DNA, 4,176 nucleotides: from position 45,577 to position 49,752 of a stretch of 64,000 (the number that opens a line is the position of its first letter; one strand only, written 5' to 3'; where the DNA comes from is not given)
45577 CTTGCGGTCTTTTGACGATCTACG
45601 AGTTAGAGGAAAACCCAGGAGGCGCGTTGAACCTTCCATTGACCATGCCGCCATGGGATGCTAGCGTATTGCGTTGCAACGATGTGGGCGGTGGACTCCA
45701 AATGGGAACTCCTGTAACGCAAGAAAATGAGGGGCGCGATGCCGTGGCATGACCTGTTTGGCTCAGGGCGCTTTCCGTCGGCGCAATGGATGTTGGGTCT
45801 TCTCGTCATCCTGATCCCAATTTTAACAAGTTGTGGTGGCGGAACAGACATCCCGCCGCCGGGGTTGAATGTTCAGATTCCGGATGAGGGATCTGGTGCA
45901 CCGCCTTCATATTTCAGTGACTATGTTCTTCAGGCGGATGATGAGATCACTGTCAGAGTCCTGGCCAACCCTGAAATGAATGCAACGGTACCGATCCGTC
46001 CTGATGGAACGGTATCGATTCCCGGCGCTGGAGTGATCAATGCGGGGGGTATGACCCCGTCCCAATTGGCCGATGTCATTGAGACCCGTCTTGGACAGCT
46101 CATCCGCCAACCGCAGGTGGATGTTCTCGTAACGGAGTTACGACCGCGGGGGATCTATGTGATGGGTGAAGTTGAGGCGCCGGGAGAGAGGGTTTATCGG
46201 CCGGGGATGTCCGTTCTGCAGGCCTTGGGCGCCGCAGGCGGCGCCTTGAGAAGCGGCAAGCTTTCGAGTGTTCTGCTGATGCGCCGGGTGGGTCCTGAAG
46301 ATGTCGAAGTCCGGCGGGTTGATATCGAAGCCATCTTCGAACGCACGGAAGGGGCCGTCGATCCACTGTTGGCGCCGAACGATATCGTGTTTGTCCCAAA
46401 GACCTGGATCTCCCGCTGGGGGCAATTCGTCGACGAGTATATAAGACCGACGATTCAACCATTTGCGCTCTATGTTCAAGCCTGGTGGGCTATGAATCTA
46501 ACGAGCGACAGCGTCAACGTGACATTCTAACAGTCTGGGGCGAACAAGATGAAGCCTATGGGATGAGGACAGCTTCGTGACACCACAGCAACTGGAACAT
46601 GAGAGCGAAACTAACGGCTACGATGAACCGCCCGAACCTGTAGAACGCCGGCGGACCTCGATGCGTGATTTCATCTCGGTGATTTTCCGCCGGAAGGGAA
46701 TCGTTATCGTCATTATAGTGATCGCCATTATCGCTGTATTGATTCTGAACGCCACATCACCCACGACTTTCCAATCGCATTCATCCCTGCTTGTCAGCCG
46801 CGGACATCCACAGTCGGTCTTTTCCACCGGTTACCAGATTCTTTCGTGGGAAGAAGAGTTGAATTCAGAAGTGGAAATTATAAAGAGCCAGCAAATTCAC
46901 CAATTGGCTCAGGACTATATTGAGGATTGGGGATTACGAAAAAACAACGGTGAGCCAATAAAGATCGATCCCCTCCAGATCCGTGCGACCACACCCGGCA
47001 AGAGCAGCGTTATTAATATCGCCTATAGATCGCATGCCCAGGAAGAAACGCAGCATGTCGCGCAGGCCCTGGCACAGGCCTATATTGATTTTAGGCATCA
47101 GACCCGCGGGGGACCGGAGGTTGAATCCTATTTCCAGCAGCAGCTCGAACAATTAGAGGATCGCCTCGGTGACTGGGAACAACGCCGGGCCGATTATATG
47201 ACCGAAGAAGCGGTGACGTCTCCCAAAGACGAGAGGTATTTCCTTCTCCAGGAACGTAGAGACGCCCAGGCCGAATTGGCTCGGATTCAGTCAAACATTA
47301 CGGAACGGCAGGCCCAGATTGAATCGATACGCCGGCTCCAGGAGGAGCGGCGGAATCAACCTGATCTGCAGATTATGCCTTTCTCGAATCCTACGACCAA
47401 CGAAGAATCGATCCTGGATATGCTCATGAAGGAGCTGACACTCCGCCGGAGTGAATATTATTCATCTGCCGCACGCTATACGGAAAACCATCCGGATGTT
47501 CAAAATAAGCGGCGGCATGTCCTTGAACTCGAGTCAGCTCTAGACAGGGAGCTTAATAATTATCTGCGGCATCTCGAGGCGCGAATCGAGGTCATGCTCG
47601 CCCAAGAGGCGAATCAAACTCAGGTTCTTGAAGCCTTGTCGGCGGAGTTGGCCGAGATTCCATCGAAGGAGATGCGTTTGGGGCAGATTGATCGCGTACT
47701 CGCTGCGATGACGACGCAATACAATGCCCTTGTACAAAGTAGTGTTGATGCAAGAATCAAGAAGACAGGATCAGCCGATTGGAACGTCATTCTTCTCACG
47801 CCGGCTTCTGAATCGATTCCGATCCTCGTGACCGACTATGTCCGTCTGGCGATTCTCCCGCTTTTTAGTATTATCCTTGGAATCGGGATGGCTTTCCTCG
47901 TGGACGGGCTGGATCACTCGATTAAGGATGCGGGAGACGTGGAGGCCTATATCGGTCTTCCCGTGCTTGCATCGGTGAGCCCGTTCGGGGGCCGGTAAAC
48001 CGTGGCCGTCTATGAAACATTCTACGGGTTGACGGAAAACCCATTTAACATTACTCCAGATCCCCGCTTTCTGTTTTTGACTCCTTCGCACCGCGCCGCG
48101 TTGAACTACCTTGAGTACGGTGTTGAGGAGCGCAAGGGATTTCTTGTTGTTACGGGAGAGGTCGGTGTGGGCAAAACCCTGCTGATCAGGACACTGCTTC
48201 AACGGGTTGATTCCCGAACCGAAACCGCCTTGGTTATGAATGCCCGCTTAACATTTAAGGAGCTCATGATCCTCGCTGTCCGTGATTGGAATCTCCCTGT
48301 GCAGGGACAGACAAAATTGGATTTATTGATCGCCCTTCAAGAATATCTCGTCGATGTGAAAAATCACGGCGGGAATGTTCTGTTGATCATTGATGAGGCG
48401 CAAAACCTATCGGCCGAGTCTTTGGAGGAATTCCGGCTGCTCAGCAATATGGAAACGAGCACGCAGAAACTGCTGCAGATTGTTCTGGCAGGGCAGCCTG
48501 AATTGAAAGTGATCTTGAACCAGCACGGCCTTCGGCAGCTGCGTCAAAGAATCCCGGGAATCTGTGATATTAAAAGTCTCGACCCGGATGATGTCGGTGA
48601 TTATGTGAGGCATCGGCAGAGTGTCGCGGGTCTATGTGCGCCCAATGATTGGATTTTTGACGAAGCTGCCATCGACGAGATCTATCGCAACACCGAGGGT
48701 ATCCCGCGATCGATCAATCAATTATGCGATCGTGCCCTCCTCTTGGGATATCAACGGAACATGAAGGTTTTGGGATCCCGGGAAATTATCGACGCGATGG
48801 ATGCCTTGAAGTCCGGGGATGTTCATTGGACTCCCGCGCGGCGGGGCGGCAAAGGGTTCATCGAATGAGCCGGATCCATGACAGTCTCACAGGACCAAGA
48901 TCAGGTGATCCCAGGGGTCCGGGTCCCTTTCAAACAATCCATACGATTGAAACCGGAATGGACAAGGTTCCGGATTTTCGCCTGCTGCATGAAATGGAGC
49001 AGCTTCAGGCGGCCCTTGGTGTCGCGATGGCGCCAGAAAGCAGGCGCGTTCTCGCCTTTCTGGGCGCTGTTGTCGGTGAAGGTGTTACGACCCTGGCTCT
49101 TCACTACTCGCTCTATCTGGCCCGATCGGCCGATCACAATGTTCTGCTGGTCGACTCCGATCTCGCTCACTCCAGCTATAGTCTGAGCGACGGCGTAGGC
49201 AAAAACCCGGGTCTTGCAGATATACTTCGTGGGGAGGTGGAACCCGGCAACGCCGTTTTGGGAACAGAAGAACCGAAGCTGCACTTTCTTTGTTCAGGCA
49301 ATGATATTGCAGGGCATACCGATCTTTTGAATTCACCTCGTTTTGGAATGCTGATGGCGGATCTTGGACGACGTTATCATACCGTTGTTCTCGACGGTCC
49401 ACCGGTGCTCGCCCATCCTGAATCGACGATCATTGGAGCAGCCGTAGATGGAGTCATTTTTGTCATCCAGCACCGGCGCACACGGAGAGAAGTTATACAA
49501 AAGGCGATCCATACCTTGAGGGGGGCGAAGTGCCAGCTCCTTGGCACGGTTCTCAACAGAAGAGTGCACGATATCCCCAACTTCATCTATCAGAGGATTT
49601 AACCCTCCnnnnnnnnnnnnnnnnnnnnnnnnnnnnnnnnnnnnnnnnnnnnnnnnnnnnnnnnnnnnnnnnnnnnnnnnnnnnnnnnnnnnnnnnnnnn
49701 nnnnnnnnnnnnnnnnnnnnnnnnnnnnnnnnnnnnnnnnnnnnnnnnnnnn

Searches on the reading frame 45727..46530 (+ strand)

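Call 7: search_protein_families(library=pfam, proteins=[window:45727-46530:+], max_evalue=0.01)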
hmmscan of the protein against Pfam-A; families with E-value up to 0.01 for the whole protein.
window:45727-46530:+ (267 aa): 3 families
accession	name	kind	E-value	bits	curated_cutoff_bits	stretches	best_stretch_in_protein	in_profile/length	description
PF02563.21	Poly_export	-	3.1e-21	75.8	28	1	64-135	5-76/77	Polysaccharide biosynthesis/export protein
PF22461.2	SLBB_2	-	2.1e-08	34.6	27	1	143-223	3-79/79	SLBB domain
PF10531.15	SLBB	-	1.6e-06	28.2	27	1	143-189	2-47/55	SLBB domain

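Call 8: search_protein_families(library=ncbifam, proteins=[window:45727-46530:+], max_evalue=0.01)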
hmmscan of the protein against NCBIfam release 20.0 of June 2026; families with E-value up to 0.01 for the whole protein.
window:45727-46530:+ (267 aa): 5 families
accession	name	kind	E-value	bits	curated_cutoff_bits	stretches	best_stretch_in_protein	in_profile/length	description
TIGR03027.2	pepcterm_export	equivalog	8.9e-33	113.4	180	1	65-227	2-168/169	XrtA/PEP-CTERM system exopolysaccharide export protein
NF041843.1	EpsY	equivalog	7.8e-22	77.5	320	1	58-223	45-210/211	exopolysaccharide export protein EpsY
TIGR03028.1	EpsE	equivalog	2.9e-17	62.8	262.65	1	65-226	1-162/239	polysaccharide export protein EpsE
NF011658.0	PRK15078.1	subfamily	8.7e-16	57.6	333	1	90-225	120-251/380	polysaccharide export protein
NF011722.0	PRK15175.1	equivalog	0.00016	20.6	456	1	94-138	111-155/355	Vi polysaccharide ABC transporter protein VexA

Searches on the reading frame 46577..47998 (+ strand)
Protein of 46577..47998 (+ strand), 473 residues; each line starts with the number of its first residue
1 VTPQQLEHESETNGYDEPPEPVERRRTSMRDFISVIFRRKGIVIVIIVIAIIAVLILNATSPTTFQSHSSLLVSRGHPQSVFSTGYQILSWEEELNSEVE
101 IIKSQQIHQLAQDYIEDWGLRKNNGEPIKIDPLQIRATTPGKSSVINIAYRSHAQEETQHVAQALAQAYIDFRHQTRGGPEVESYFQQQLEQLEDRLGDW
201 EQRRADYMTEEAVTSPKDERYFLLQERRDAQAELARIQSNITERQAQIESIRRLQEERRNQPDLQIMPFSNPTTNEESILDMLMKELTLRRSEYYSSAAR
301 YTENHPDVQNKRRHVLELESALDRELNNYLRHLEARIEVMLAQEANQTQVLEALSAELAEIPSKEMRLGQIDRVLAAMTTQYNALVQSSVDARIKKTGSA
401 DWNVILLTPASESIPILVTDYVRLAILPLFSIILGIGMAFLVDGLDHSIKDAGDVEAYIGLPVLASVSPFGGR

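Call 7: search_protein_families(library=pfam, proteins=[window:46577-47998:+], max_evalue=0.01)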
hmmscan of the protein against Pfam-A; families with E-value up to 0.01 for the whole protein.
window:46577-47998:+ (473 aa): 1 family
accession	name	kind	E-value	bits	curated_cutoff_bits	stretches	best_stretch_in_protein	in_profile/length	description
PF02706.20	Wzz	-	5.2e-05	23.9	25.5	1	30-107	6-83/91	Chain length determinant protein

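Call 8: search_protein_families(library=ncbifam, proteins=[window:46577-47998:+], max_evalue=0.01)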
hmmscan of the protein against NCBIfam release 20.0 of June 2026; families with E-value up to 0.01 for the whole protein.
window:46577-47998:+ (473 aa): 5 families
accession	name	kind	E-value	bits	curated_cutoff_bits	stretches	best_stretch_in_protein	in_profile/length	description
TIGR03017.1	EpsF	equivalog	3.2e-27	95.3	422.75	2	142-468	130-444/444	chain length determinant protein EpsF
TIGR03007.1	pepcterm_ChnLen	equivalog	2.9e-24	85.1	278.85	1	29-468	3-461/498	XrtA system polysaccharide chain length determinant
TIGR01005.1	eps_transp_fam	subfamily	2.8e-09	35.7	411.7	1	142-468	153-478/754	exopolysaccharide transport protein family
TIGR01006.1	polys_exp_MPA1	subfamily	3.4e-05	23.4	296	0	31-167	12-142/226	CspC family polysaccharide chain length determinant protein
TIGR01193.1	bacteriocin_ABC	subfamily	0.004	15.7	523.85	1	21-59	136-174/708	peptide cleavage/export ABC transporter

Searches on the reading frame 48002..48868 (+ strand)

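Call 7: search_protein_families(library=pfam, proteins=[window:48002-48868:+], max_evalue=0.01)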
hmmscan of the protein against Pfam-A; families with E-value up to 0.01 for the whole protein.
window:48002-48868:+ (288 aa): 16 families
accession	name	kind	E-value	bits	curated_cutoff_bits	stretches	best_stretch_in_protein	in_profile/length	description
PF13401.12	AAA_22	-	3.3e-26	92.5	27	1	43-170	3-128/130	AAA domain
PF13191.12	AAA_16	-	9.4e-11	42.9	32.6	1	35-157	14-164/167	AAA ATPase domain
PF01637.24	ATPase_2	-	1.8e-06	28.4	33.2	1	33-141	7-125/225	ATPase domain predominantly from Archaea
PF13245.12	AAA_19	-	0.00013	22.6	25.1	1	45-158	11-121/134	AAA domain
PF05729.18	NACHT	-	0.00023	21.5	26.7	1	48-205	3-163/167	NACHT domain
PF09848.15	SLFN-g3_helicase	-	0.00066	19.5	24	1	47-142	3-97/354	Schlafen group 3, DNA/RNA helicase domain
PF02492.25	cobW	-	0.00083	19.4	20.7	1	48-81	3-36/180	CobW/HypB/UreG, nucleotide-binding domain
PF10412.15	TrwB_AAD_bind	-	0.0012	18.2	20.5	1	47-81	17-51/387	Type IV secretion-system coupling protein DNA-binding domain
PF13173.12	AAA_14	-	0.0014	19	27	1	47-137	4-75/129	AAA domain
PF25199.1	nSTAND_NTPase5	-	0.0017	18.6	34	0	39-165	35-133/145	Novel STAND NTPase 5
PF13604.12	AAA_30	-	0.0022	18.2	27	0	41-154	14-116/191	AAA domain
PF20720.3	nSTAND3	-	0.0028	17.8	27.2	1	27-69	4-41/155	Novel STAND NTPase 3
PF07728.20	AAA_5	-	0.0037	17.7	22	1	48-165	2-108/139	AAA domain (dynein-related subfamily)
PF00437.27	T2SSE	-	0.0038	16.4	24.9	1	32-73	129-170/370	Type II/IV secretion system protein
PF12775.13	AAA_7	-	0.0039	17.2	25.8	1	41-81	30-69/181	P-loop containing dynein motor region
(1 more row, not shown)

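Call 8: search_protein_families(library=ncbifam, proteins=[window:48002-48868:+], max_evalue=0.01)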
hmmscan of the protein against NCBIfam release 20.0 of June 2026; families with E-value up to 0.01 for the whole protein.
window:48002-48868:+ (288 aa): 5 families
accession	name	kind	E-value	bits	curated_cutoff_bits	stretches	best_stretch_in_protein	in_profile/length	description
TIGR03015.1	pepcterm_ATPase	hypoth_equivalog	2e-84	283.2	324.5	1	3-270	1-267/269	XrtA/PEP-CTERM system-associated ATPase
TIGR03903.1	TOMM_kin_cyc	equivalog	0.00015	19.7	705.75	0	86-242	595-734/1267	TOMM system kinase/cyclase fusion protein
TIGR03420.1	DnaA_homol_Hda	equivalog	0.0023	17.5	194.8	0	25-82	17-75/226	DnaA regulatory inactivator Hda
TIGR03819.1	heli_sec_ATPase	hypoth_equivalog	0.0034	16.6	373.15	1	35-104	169-240/340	TadA family conjugal transfer-associated ATPase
TIGR02759.1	TraD_Ftype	equivalog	0.0067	15.2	521.35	0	48-87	179-218/566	type IV conjugative transfer system coupling protein TraD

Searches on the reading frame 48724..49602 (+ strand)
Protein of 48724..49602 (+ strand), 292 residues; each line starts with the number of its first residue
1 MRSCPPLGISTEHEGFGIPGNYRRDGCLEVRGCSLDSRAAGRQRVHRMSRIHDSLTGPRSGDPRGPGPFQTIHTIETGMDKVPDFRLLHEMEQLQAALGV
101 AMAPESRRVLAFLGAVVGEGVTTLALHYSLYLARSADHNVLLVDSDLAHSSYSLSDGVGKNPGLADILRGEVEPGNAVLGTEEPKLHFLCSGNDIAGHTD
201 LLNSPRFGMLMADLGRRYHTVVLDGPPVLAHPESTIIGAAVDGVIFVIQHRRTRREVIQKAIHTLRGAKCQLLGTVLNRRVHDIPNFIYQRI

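Call 7: search_protein_families(library=pfam, proteins=[window:48724-49602:+], max_evalue=0.01)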
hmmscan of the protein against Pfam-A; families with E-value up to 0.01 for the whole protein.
window:48724-49602:+ (292 aa): 1 family
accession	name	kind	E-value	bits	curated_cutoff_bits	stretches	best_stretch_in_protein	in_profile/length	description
PF13614.12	AAA_31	-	2.2e-05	24.9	27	1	109-266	3-165/177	AAA domain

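Call 8: search_protein_families(library=ncbifam, proteins=[window:48724-49602:+], max_evalue=0.01)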
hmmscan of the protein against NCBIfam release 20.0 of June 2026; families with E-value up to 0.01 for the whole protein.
window:48724-49602:+ (292 aa): 7 families
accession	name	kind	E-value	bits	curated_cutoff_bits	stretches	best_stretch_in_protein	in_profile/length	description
TIGR03018.1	pepcterm_TyrKin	hypoth_equivalog_domain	9.3e-29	100.2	230.65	1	85-278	15-207/207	XrtA-associated tyrosine autokinase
TIGR01007.1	eps_fam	subfamily_domain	1.1e-20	74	108.05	1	108-280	18-190/204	polysaccharide biosynthesis tyrosine autokinase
TIGR01005.1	eps_transp_fam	subfamily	3.3e-15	55.3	411.7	1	88-279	527-717/754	exopolysaccharide transport protein family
NF007350.0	PRK09841.1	equivalog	8.4e-14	50.6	1248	1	91-282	515-705/726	tyrosine-protein kinase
NF008568.0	PRK11519.1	equivalog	4.4e-13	48.3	1068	1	92-279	511-697/720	tyrosine-protein kinase Wzc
TIGR03029.1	EpsG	equivalog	1e-12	47.8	313.8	1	94-278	90-273/274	chain length determinant protein tyrosine kinase EpsG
NF041546.1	ParA_partition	equivalog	8.4e-05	22.2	180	0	118-152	10-43/203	ParA family partition ATPase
